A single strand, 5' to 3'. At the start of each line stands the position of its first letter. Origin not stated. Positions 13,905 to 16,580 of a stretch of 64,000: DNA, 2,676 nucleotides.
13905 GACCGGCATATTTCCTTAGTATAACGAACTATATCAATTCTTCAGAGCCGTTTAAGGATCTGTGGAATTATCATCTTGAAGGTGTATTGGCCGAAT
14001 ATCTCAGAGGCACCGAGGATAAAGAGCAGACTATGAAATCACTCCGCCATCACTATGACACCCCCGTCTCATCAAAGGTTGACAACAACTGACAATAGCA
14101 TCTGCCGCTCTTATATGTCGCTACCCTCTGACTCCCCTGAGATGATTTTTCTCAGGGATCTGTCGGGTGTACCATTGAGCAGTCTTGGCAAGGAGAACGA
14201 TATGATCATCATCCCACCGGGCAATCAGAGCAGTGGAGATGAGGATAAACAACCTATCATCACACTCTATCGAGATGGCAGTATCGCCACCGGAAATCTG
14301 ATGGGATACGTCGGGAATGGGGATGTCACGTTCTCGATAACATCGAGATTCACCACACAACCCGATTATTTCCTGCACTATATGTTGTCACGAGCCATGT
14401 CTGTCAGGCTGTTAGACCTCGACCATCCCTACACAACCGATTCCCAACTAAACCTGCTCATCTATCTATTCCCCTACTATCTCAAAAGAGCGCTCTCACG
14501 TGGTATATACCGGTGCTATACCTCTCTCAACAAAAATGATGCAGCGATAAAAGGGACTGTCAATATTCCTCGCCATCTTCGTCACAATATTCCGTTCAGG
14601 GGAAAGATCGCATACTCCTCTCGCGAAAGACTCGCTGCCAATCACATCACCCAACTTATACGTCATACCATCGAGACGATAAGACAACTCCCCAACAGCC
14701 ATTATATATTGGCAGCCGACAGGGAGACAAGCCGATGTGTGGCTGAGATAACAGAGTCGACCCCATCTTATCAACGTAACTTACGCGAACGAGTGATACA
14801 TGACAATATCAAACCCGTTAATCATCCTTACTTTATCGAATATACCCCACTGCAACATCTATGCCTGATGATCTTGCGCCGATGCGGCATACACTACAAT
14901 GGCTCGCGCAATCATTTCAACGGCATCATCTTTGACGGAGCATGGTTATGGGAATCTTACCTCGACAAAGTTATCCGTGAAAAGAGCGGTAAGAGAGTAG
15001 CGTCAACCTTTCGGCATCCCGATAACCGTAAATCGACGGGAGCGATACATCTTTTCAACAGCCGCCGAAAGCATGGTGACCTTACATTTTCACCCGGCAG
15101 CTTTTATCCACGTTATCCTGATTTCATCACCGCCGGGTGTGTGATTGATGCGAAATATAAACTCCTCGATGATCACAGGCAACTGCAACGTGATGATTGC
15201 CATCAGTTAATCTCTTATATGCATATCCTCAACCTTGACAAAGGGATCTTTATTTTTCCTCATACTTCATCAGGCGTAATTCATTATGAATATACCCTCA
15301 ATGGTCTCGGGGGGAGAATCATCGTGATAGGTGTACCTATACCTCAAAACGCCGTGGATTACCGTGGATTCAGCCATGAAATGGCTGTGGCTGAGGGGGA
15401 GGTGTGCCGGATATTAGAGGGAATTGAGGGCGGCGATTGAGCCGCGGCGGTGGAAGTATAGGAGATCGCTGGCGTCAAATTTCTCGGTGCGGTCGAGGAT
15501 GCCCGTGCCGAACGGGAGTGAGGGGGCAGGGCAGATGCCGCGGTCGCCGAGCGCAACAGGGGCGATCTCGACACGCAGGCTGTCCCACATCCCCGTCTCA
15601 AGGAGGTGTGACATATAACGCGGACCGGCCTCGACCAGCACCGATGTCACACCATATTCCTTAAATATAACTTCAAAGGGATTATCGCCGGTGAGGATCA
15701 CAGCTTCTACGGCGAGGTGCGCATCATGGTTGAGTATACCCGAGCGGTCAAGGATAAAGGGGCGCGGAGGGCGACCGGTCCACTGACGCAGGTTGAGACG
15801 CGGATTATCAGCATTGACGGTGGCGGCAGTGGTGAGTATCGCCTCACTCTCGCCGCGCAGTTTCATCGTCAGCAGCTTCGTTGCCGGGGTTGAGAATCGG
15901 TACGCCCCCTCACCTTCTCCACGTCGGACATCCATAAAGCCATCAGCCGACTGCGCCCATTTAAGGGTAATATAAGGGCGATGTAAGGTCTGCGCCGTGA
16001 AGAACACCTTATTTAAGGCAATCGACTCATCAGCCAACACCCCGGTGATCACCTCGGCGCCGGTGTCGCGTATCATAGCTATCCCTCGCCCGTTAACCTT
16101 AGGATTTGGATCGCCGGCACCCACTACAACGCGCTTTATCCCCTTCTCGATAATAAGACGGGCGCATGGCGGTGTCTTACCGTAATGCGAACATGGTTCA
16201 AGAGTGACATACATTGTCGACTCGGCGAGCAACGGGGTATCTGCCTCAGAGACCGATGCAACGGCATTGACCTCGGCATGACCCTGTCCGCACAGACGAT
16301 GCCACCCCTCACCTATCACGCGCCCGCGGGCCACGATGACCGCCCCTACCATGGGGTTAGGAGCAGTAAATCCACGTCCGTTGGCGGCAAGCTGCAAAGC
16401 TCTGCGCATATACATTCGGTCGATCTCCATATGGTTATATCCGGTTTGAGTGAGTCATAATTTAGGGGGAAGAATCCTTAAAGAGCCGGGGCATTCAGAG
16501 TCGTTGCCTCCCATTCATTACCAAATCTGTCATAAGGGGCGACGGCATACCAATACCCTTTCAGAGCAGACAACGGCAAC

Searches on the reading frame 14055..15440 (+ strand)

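Call 4: search_protein_families(library=pfam, proteins=[window:14055-15440:+])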
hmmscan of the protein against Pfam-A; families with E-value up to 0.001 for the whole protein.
window:14055-15440:+ (461 aa): 1 family
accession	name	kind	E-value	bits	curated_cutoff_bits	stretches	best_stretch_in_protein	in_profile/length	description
PF10117.15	McrBC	-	2.3e-42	145.5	23.9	1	79-402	3-318/318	McrBC 5-methylcytosine restriction system component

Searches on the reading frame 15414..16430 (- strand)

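Call 4: search_protein_families(library=pfam, proteins=[window:15414-16430:-])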
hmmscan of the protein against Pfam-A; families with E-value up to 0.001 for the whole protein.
window:15414-16430:- (338 aa): 4 families
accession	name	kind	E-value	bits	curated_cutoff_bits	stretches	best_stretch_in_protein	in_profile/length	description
PF00383.29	dCMP_cyt_deam_1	-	1e-20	73.9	25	1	1-104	1-101/102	Cytidine and deoxycytidylate deaminase zinc-binding region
PF01872.23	RibD_C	-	2.9e-20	73.4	24.1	1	152-300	1-173/197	RibD C-terminal domain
PF14437.12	MafB19-deam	-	4.7e-12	46.4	27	1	7-109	6-105/142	MafB19-like deaminase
PF18785.7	Inv-AAD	-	6.9e-05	23.2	26.5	1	36-129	10-116/129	Invertebrate-AID/APOBEC-deaminase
